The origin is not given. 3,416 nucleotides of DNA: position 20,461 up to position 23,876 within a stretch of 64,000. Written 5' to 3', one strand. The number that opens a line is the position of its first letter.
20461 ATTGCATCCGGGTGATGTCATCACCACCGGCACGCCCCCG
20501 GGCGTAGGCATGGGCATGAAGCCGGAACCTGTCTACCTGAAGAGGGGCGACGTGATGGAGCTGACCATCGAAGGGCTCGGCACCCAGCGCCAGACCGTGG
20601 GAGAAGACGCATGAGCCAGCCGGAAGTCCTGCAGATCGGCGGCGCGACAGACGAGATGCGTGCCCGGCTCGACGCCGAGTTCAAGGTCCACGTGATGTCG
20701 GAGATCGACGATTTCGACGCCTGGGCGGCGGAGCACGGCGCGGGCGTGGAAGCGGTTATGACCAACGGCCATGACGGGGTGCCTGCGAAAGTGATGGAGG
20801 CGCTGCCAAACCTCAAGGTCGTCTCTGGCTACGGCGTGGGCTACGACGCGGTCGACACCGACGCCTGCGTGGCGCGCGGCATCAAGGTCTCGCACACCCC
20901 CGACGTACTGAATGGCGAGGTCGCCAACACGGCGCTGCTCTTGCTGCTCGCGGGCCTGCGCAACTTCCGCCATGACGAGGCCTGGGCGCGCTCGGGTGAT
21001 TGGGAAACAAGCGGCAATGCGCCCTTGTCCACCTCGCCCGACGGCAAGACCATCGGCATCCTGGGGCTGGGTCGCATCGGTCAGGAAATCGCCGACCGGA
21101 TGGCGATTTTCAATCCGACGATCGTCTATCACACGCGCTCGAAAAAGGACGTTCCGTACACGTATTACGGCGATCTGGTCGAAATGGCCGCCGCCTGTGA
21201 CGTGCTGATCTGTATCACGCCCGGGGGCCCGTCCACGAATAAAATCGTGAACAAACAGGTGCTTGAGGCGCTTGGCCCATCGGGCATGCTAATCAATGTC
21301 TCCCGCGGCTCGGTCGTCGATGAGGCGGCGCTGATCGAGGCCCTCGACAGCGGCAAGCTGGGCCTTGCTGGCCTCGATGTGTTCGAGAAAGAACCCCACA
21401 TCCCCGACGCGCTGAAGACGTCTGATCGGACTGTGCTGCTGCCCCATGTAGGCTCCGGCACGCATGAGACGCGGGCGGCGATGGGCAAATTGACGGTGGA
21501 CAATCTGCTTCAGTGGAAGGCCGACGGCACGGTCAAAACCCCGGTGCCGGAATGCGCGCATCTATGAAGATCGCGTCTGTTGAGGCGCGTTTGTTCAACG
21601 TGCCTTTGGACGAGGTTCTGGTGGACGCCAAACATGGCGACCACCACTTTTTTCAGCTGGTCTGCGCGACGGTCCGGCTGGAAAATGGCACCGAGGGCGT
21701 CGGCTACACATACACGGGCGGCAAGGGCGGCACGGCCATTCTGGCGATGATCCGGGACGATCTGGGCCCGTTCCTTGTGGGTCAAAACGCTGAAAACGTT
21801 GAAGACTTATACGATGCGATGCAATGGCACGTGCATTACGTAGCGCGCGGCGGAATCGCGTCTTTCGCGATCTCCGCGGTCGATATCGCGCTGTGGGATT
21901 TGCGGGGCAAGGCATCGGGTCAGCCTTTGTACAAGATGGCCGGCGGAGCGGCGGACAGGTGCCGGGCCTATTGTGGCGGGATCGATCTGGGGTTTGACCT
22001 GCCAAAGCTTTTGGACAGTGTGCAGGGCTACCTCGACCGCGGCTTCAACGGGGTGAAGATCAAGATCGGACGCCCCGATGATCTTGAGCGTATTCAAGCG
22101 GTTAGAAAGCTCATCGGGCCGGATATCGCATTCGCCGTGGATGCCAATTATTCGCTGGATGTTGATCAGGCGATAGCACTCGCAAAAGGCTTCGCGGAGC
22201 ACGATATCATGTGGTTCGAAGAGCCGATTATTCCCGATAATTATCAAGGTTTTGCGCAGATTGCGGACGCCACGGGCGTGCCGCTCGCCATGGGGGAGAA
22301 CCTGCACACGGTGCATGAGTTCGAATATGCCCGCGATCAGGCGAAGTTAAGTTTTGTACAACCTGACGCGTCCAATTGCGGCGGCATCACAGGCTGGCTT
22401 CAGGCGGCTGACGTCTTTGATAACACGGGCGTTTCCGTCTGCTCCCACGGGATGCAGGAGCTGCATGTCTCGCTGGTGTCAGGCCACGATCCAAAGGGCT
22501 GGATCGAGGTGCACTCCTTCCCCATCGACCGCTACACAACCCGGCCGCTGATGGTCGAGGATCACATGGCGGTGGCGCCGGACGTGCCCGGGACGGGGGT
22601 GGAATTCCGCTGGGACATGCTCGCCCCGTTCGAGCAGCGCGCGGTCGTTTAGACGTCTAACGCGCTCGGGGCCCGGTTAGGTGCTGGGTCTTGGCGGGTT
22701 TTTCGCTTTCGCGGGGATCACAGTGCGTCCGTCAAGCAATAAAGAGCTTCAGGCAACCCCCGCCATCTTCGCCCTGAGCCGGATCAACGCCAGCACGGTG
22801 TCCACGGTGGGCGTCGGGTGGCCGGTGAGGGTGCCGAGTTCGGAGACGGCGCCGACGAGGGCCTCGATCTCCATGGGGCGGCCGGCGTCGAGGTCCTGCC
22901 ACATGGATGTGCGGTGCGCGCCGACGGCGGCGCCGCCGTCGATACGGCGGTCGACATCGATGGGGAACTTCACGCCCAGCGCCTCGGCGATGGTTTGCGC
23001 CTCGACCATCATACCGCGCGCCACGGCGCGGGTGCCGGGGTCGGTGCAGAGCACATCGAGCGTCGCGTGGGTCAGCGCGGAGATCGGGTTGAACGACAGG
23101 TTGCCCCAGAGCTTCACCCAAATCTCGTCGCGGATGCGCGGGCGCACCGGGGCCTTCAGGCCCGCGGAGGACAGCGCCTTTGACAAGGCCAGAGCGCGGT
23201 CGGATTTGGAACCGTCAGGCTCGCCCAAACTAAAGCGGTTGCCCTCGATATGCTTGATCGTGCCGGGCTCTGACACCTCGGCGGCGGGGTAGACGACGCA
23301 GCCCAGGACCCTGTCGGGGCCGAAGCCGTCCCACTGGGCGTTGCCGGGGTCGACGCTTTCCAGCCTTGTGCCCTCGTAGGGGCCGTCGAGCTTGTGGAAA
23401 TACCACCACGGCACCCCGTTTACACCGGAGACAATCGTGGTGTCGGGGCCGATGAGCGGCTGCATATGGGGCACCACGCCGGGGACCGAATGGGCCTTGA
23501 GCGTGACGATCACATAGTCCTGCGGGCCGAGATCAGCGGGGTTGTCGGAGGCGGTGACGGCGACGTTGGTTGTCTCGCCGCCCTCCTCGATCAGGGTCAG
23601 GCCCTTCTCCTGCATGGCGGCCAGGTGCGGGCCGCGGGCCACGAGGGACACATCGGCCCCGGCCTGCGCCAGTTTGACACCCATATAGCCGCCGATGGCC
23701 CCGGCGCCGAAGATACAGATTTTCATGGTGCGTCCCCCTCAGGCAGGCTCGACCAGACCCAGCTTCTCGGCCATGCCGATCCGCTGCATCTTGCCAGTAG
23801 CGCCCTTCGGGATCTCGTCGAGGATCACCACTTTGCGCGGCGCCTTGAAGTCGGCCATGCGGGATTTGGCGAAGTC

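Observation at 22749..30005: ScfR-type acyl-CoA-responsive regulator divergent from a tctCBA / acyl-CoA synthetase / PanE-like reductase operon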

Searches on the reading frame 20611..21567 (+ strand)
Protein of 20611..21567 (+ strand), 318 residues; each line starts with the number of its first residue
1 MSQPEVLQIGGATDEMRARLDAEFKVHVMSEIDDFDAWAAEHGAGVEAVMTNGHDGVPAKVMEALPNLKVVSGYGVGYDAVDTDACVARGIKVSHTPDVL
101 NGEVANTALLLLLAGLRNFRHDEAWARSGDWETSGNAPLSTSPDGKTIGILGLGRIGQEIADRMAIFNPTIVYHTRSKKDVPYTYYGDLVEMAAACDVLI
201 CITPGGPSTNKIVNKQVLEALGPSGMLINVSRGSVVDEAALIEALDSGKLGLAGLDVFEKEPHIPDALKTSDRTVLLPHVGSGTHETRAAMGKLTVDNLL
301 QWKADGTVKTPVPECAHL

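Call 8: search_protein_families(library=pfam, proteins=[window:20611-21567:+])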
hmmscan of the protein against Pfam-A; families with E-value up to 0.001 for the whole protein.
window:20611-21567:+ (318 aa): 3 families
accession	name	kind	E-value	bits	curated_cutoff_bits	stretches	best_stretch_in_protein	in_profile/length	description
PF02826.25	2-Hacid_dh_C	-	1.5e-46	158.4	25.1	1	110-281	2-178/178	D-isomer specific 2-hydroxyacid dehydrogenase, NAD binding domain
PF00389.36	2-Hacid_dh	-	1.5e-22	80.1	24.6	1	38-312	32-133/134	D-isomer specific 2-hydroxyacid dehydrogenase, catalytic domain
PF03446.21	NAD_binding_2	-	0.00039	20.9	21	1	147-247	1-109/161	NAD binding domain of 6-phosphogluconate dehydrogenase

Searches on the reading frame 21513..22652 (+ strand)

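Call 8: search_protein_families(library=pfam, proteins=[window:21513-22652:+])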
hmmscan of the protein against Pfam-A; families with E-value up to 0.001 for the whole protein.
window:21513-22652:+ (379 aa): 2 families
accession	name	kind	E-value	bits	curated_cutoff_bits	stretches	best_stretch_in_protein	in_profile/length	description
PF13378.12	MR_MLE_C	-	2.2e-50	171.8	29.4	1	167-368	3-218/219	Enolase C-terminal domain-like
PF02746.21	MR_MLE_N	-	1e-16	61.7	22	1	48-144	27-117/117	Mandelate racemase / muconate lactonizing enzyme, N-terminal domain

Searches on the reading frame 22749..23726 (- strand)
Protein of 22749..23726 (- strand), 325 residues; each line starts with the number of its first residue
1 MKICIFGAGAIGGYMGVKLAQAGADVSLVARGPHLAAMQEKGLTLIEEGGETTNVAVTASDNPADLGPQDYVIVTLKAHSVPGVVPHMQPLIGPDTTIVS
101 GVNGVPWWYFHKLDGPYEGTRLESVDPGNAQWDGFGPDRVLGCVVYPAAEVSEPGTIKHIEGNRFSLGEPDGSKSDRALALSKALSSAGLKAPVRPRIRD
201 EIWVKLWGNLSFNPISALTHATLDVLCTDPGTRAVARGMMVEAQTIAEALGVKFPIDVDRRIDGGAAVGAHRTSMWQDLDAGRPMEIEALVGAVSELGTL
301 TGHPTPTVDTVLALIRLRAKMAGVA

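Call 3: search_protein_families(library=pfam, proteins=[window:22749-23726:-])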
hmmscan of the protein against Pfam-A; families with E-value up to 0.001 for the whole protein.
window:22749-23726:- (325 aa): 4 families
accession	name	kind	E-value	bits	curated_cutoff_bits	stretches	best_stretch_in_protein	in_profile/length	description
PF08546.17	ApbA_C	-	1.7e-30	106.4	22.7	1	198-317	2-123/125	Ketopantoate reductase PanE/ApbA C terminal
PF02558.23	ApbA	-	4.4e-28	98.2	22.2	1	3-171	1-149/150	Ketopantoate reductase PanE/ApbA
PF03807.23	F420_oxidored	-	0.00016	22.6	21.6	1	2-103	1-93/94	NADP oxidoreductase coenzyme F420-dependent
PF03721.20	UDPG_MGDP_dh_N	-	0.00029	20.9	27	0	1-49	1-50/187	UDP-glucose/GDP-mannose dehydrogenase family, NAD binding domain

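Call 4: search_protein_families(library=ncbifam, proteins=[window:22749-23726:-])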
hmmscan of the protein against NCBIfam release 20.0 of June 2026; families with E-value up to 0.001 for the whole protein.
window:22749-23726:- (325 aa): 16 families
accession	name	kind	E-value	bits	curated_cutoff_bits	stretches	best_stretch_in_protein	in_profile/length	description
NF005089.0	PRK06522.1-4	subfamily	3.3e-162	539.4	223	1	1-324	1-323/326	2-dehydropantoate 2-reductase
TIGR00745.1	apbA_panE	subfamily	1e-58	199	141.35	2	135-317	115-300/305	2-dehydropantoate 2-reductase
NF005091.0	PRK06522.2-2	equivalog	2.1e-57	194.6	252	2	133-320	115-298/302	2-dehydropantoate 2-reductase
NF005094.0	PRK06522.2-5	equivalog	4.2e-39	134.7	382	2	134-313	113-296/307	2-dehydropantoate 2-reductase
NF004887.0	PRK06249.1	equivalog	1.9e-36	125.9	360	2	137-313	122-305/316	putative 2-dehydropantoate 2-reductase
NF006083.0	PRK08229.1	equivalog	3.1e-31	108.6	371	2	1-105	3-110/341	2-dehydropantoate 2-reductase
NF005088.0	PRK06522.1-2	subfamily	4.9e-29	101.4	371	2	1-105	1-105/308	2-dehydropantoate 2-reductase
NF005092.1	PRK06522.2-3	equivalog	1.1e-25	90.4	500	2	1-105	1-102/296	2-dehydropantoate 2-reductase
NF009542.0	PRK12921.1-4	equivalog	5.2e-21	75.2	288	2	175-317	138-281/286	oxidoreductase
NF005093.0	PRK06522.2-4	equivalog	1e-15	57.9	308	2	1-92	4-94/304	2-dehydropantoate 2-reductase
NF004311.0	PRK05708.1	equivalog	3.6e-15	55.6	378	2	2-104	4-106/305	putative 2-dehydropantoate 2-reductase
NF009543.0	PRK12921.1-5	equivalog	1.8e-14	53.6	339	2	182-312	162-295/305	oxidoreductase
NF005087.0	PRK06522.1-1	equivalog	1.5e-11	44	351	1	1-104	1-99/296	2-dehydropantoate 2-reductase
NF009541.0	PRK12921.1-1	equivalog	4.2e-11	42.7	338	1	139-315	118-289/297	oxidoreductase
NF000942.0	PRK00094.1-4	subfamily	2.2e-06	27.1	257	1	1-105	3-109/334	NAD(P)H-dependent glycerol-3-phosphate dehydrogenase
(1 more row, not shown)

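Call 24: search_solved_structures(query=window:22749-23726:-, max_evalue=0.00001)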
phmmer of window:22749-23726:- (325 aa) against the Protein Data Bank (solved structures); distinct sequences matched with E-value up to 0.00001: 17.
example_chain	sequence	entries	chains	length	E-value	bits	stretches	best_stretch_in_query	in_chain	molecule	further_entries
3ghy_A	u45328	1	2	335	7.3e-77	262.2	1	2-323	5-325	Ketopantoate reductase protein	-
3hwr_A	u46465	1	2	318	1.5e-29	106.7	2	139-317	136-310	2-dehydropantoate 2-reductase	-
3hn2_A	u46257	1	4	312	2.6e-25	92.8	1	2-315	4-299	2-dehydropantoate 2-reductase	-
3i83_A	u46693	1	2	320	1.7e-23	86.8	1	2-318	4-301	2-dehydropantoate 2-reductase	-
8iwg_A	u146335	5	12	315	3.4e-17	66.1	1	140-316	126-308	2-dehydropantoate 2-reductase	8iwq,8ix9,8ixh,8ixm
8wl4_A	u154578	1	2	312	2.6e-15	59.9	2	140-316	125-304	2-dehydropantoate 2-reductase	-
8wl1_A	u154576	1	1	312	6.3e-15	58.6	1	1-105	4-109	2-dehydropantoate 2-reductase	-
8wl3_A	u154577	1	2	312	1.1e-14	57.8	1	1-105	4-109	2-dehydropantoate 2-reductase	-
2qyt_A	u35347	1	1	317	1.8e-14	57.2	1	1-211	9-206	2-dehydropantoate 2-reductase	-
2ew2_A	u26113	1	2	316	3.5e-14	56.2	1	1-105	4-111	2-dehydropantoate 2-reductase, putative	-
3g17_A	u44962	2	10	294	7.7e-13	51.8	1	194-317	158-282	Similar to 2-dehydropantoate 2-reductase | 2-dehydropantoate 2-reductase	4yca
3wfi_A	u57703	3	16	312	3.3e-12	49.7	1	1-318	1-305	2-dehydropantoate 2-reductase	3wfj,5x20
4s3m_A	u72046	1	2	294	3.8e-12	49.5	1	194-317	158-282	2-dehydropantoate 2-reductase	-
5hws_A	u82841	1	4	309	6.5e-12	48.7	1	1-105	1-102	2-dehydropantoate 2-reductase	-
5ayv_A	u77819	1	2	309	8.8e-12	48.3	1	1-105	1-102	2-dehydropantoate 2-reductase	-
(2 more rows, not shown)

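Call 67: search_dna_similar(query=window:22749-23726:-, collection=plasmids, mode=protein, max_rows=25, max_evalue=1e-60)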
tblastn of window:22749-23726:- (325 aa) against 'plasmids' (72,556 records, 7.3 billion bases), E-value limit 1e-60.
Records with a match: 32; places in all: 34; records where one place covers at least 80% of the query: 32.
Best place of each record, by identity: 80-90% 1; 60-80% 14; <60% 17.
By first word of the organism name: Azospirillum 7; Caballeronia 5; Skermanella 4; Cupriavidus 4; Phyllobacterium 3; Burkholderia 2; Rhodobacteraceae 1; Methylobacterium 1; Nonomuraea 1; Sphaerotilus 1; and 3 more.
By predicted mobility (MOB-suite, as given by PLSDB): non-mobilizable 19; mobilizable 12; conjugative 1.
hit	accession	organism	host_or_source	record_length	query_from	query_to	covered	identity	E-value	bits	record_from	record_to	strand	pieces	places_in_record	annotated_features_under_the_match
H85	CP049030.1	Rhodobacteraceae bacterium SC52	Apostichopus japonicus,pure ...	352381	1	324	100%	81.2%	3e-153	482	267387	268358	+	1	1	2-dehydropantoate 2-reductase | AMP-binding protein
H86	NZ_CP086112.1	Skermanella rosea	single cell,hydrocarbon-contaminated ...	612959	1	323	99%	66.9%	1e-131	420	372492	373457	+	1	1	2-dehydropantoate 2-reductase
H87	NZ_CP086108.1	Skermanella mucosa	single cell,crude oil contaminated ...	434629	1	323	99%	66.6%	8e-131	417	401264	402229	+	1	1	2-dehydropantoate 2-reductase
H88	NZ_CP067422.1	Skermanella sp. TT6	Homo sapiens,single cell,skin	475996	1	323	99%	65.9%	8e-130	415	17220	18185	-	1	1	2-dehydropantoate 2-reductase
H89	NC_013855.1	Azospirillum sp. B510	-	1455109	1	323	99%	65.6%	1e-129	414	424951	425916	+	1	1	record has no annotation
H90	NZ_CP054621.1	Azospirillum oryzae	cell culture,soil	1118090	1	323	99%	65.3%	3e-129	413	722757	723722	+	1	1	record has no annotation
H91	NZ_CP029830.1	Azospirillum ramasamyi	single cell,Cow dung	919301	1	323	99%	65.3%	3e-128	410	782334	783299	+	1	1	2-dehydropantoate 2-reductase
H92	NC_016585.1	Azospirillum lipoferum 4B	-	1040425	1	323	99%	64.7%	6e-128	409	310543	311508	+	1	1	none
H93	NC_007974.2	Cupriavidus metallidurans CH34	-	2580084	1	325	100%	62.2%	2e-128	410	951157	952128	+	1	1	none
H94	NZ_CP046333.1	Cupriavidus metallidurans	sedimentation pond in a zinc factory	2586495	1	325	100%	62.2%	2e-128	410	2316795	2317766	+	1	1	none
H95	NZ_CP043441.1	Cupriavidus campinensis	cell culture,soil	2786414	1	322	99%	62.7%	2e-127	408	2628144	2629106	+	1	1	none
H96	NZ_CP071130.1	Caballeronia sp. M1242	Homo sapiens,ETA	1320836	1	318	98%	61.0%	6e-121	389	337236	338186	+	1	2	none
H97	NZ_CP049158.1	Caballeronia sp. SBC1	whole organism,soil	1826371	1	318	98%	61.0%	1e-119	385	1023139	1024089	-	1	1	none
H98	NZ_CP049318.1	Caballeronia sp. SBC2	whole organism,soil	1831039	1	318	98%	61.0%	1e-119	385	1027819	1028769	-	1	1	none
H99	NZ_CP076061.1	Cupriavidus sp. EM10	Pure-cultured cell,sewage water sludge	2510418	8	321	97%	61.1%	2e-119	385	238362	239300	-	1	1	none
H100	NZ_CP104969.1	Phyllobacterium zundukense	Vicia costata,cell culture,root nodule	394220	1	324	100%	55.9%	4e-106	347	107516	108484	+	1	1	2-dehydropantoate 2-reductase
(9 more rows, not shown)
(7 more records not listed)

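Call 69: get_annotated_region(hit=H86, flank=8000)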
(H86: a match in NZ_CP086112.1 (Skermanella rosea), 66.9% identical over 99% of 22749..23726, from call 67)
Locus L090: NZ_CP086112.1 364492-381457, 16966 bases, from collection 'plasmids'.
description: Skermanella rosea strain KEMB 2255-458 plasmid pSR-1, complete sequence
organism: Skermanella rosea (NCBI taxid 1817965)
taxonomy: Bacteria; Pseudomonadota; Alphaproteobacteria; Rhodospirillales; Azospirillaceae; Skermanella; Skermanella rosea
host: -; source: single cell,hydrocarbon-contaminated desert sand; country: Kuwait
typing (MOB-suite, as given by PLSDB): mobilizable; relaxase MOBP
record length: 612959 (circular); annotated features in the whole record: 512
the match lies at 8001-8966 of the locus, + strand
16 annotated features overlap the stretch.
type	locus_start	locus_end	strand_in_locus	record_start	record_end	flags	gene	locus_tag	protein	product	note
CDS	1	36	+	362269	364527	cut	-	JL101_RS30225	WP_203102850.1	porin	-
CDS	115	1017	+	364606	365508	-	-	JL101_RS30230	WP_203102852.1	FkbM family methyltransferase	-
CDS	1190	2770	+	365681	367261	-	-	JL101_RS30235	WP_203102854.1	ISL3 family transposase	-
CDS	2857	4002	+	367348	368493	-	-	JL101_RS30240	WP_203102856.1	IS110 family transposase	-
CDS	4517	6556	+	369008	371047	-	-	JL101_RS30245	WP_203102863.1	multicopper oxidase family protein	-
CDS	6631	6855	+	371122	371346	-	-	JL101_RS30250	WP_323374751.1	RES domain-containing protein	-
CDS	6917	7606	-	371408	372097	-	-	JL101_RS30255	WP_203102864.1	GntR family transcriptional regulator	-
CDS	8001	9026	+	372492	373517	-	-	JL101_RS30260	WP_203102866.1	2-dehydropantoate 2-reductase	GO:0015940 - pantothenate biosynthetic process [Evidence IEA]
CDS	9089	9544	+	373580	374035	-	-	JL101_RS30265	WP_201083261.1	CBS domain-containing protein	-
CDS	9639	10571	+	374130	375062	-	-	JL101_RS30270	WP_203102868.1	histone deacetylase family protein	-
CDS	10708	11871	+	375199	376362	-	-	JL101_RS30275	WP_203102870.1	Re/Si-specific NAD(P)(+) transhydrogenase subunit alpha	GO:1902600 - proton transmembrane transport [Evidence IEA]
CDS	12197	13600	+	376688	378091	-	-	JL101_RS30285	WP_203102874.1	NAD(P)(+) transhydrogenase (Re/Si-specific) subunit beta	-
CDS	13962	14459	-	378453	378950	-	-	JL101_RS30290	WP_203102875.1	nucleotidyltransferase domain-containing protein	-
CDS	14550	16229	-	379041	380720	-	actP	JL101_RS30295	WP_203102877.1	cation/acetate symporter ActP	-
CDS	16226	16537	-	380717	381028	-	-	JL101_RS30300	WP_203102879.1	DUF485 domain-containing protein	-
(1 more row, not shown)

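Call 70: get_annotated_region(hit=H100, flank=8000)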
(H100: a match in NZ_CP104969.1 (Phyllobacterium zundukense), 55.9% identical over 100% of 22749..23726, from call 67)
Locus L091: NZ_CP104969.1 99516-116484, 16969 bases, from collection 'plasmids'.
description: Phyllobacterium zundukense strain A18/3m plasmid p_unnamed4, complete sequence
organism: Phyllobacterium zundukense (NCBI taxid 1867719)
taxonomy: Bacteria; Pseudomonadota; Alphaproteobacteria; Hyphomicrobiales; Phyllobacteriaceae; Phyllobacterium; Phyllobacterium zundukense
host: -; source: Vicia costata,cell culture,root nodule; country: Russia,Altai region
typing (MOB-suite, as given by PLSDB): non-mobilizable
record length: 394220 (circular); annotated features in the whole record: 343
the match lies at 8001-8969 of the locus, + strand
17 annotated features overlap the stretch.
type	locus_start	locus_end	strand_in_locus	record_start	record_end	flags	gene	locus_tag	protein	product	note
CDS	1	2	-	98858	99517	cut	-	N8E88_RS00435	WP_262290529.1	GntR family transcriptional regulator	-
CDS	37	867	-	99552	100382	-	-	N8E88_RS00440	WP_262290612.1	dihydrodipicolinate synthase family protein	GO:0009436 - glyoxylate catabolic process [Evidence IEA]; GO:0071704 - organic substance metabolic process [Evidence ...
CDS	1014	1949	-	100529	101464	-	-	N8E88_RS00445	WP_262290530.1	PfkB family carbohydrate kinase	-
CDS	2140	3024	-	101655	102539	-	-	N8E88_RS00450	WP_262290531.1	2-hydroxy-3-oxopropionate reductase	GO:0019580 - galactarate metabolic process [Evidence IEA]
CDS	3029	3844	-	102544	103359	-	hyi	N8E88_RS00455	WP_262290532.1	hydroxypyruvate isomerase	-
CDS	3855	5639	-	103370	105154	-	gcl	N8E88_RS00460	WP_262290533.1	glyoxylate carboligase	-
CDS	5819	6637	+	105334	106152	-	-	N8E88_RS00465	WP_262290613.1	IclR family transcriptional regulator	GO:0006355 - regulation of DNA-templated transcription [Evidence IEA]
CDS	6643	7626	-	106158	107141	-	-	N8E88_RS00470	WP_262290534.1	bile acid:sodium symporter family protein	GO:0006810 - transport [Evidence IEA]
CDS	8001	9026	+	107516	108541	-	-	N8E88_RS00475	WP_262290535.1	2-dehydropantoate 2-reductase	GO:0015940 - pantothenate biosynthetic process [Evidence IEA]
CDS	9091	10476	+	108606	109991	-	-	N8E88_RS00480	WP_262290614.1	Re/Si-specific NAD(P)(+) transhydrogenase subunit alpha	GO:1902600 - proton transmembrane transport [Evidence IEA]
CDS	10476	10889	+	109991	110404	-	-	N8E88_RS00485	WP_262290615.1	NAD(P) transhydrogenase subunit alpha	-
CDS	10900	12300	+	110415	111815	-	-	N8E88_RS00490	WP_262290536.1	NAD(P)(+) transhydrogenase (Re/Si-specific) subunit beta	-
CDS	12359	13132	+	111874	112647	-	-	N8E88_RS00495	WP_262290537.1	fumarylacetoacetate hydrolase family protein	-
CDS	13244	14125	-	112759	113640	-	sucD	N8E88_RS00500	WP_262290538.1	succinate--CoA ligase subunit alpha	-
CDS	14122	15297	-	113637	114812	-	sucC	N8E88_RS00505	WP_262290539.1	ADP-forming succinate--CoA ligase subunit beta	GO:0006099 - tricarboxylic acid cycle [Evidence IEA]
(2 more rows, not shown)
